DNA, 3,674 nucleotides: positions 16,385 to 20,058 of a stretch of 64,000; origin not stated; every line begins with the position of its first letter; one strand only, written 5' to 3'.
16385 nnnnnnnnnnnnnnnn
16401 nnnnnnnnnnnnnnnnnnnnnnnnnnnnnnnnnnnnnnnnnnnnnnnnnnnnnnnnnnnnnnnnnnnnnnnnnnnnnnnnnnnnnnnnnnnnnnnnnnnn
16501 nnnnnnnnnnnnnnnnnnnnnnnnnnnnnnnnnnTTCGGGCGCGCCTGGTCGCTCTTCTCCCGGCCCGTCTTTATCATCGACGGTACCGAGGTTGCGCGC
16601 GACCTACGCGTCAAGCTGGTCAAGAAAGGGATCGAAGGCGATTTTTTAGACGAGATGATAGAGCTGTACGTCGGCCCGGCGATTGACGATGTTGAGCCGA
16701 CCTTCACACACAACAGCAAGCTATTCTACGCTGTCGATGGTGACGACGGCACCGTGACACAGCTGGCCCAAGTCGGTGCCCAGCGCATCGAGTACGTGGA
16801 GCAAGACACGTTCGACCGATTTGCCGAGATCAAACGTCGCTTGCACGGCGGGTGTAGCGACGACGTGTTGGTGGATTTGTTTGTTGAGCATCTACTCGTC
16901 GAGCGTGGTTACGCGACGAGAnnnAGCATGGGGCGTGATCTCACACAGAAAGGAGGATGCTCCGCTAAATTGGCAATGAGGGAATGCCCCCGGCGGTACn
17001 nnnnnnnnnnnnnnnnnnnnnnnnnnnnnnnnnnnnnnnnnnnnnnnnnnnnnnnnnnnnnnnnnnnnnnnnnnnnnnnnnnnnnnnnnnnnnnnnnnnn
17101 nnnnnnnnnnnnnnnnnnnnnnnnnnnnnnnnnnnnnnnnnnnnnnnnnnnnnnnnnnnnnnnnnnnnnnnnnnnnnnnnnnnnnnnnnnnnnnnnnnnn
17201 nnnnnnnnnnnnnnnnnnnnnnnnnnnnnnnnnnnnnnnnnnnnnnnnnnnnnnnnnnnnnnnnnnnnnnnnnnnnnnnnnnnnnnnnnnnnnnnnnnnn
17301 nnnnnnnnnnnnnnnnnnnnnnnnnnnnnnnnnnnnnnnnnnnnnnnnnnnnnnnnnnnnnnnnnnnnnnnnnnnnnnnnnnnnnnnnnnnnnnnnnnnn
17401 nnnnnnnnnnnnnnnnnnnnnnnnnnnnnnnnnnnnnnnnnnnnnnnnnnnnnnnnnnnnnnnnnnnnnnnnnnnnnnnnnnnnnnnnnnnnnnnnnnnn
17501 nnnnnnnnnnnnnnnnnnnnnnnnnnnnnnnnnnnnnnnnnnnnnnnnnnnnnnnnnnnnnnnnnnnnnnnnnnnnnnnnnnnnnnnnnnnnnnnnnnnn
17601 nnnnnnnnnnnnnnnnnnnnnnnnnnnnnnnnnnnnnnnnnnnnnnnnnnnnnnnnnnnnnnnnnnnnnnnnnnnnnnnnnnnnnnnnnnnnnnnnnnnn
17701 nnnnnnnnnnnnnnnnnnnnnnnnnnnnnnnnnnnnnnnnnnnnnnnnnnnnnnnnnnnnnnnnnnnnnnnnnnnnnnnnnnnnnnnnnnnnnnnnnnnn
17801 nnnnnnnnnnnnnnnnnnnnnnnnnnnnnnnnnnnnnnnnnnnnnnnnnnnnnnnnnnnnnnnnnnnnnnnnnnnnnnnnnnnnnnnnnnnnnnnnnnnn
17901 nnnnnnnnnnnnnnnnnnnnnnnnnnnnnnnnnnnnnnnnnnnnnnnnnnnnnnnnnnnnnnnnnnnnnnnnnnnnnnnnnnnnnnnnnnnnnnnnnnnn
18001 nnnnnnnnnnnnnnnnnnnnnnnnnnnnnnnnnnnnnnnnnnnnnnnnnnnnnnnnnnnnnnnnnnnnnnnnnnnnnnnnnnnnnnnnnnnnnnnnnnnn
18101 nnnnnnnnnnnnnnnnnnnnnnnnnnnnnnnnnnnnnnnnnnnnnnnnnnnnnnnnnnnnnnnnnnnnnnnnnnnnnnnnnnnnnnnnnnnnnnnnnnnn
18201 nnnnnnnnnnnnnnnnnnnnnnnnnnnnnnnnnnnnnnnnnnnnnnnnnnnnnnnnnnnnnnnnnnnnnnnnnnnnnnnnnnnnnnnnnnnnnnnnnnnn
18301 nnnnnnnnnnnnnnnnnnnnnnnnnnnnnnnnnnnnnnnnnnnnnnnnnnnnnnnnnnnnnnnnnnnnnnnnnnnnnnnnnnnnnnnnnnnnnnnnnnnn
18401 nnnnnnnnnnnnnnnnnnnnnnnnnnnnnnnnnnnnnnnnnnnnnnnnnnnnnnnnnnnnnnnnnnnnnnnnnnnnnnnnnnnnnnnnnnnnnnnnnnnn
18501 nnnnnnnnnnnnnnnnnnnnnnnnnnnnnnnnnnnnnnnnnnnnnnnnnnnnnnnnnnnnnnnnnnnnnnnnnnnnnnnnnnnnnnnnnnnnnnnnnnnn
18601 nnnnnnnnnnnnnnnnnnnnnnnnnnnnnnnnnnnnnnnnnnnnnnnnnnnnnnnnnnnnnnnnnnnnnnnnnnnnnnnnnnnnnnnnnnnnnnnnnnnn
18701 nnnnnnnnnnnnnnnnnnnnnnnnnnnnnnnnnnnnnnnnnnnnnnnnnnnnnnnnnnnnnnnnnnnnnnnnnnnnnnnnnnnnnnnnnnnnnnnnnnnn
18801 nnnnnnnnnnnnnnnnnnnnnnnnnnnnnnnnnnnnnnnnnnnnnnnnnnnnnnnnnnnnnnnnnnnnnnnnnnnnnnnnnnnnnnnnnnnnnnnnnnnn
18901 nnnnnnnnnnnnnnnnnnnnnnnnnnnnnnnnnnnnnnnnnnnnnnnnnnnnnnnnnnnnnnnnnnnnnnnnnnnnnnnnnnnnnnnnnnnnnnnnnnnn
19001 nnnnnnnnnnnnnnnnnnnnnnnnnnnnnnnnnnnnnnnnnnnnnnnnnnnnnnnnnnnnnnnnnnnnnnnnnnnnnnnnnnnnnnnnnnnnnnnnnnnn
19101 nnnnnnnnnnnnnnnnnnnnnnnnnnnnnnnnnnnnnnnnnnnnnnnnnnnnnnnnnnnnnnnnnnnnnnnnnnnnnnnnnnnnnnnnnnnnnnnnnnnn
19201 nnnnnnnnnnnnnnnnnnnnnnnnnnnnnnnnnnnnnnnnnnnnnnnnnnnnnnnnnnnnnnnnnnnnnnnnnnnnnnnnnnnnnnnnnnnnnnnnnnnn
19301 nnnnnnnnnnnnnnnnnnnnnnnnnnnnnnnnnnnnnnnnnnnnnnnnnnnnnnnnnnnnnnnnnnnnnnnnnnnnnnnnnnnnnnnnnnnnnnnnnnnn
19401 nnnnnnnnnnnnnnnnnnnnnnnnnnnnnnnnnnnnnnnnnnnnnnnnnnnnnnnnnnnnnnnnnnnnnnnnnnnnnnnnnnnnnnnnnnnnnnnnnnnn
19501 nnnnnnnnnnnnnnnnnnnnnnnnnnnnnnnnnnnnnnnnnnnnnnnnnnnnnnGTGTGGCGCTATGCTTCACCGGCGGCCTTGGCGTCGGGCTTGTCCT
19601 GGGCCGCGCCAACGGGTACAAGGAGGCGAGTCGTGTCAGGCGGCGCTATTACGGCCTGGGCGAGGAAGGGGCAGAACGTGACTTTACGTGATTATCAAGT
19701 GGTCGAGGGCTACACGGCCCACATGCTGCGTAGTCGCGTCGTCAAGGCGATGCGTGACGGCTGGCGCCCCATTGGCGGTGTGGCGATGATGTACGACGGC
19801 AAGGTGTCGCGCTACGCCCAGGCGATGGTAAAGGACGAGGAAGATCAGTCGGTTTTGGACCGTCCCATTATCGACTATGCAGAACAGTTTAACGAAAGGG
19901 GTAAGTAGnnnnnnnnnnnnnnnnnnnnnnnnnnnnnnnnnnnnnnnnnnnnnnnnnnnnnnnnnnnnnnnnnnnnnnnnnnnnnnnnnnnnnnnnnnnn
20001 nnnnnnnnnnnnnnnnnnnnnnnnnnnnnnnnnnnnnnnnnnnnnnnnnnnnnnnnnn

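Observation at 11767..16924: RNA-repair-like gene set: KxDG ligase, HAD 3'-phosphatase-like enzyme, plus the 2H phosphoesterase elsewhere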

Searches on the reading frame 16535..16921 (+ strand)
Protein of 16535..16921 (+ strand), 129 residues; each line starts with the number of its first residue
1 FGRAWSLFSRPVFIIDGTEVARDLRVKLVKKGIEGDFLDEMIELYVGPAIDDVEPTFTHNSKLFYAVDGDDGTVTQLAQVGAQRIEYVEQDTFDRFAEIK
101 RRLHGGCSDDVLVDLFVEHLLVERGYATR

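Call 60: search_protein_representatives(protein=window:16535-16921:+)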
Query: 129 residues. Proteins with E-value up to 0.001 (for the whole library): 1; up to 1e-10: 1; up to 1e-30: 1. The best 1 are listed.
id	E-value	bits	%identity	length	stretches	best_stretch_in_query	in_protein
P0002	1.3e-64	232.1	79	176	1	1-129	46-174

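Call 62: search_protein_families(library=pfam, proteins=[window:16535-16921:+], max_evalue=10)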
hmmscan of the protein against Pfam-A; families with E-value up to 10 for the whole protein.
window:16535-16921:+ (129 aa): 0 families

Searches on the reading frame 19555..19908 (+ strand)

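Call 76: search_protein_families(library=pfam, proteins=[window:19555-19908:+], max_evalue=0.1)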
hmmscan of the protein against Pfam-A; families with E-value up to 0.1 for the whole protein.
window:19555-19908:+ (117 aa): 1 family
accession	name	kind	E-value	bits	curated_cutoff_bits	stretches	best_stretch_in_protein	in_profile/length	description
PF08410.15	DUF1737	-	2.5e-08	34.1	24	1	46-94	3-53/53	Domain of unknown function (DUF1737)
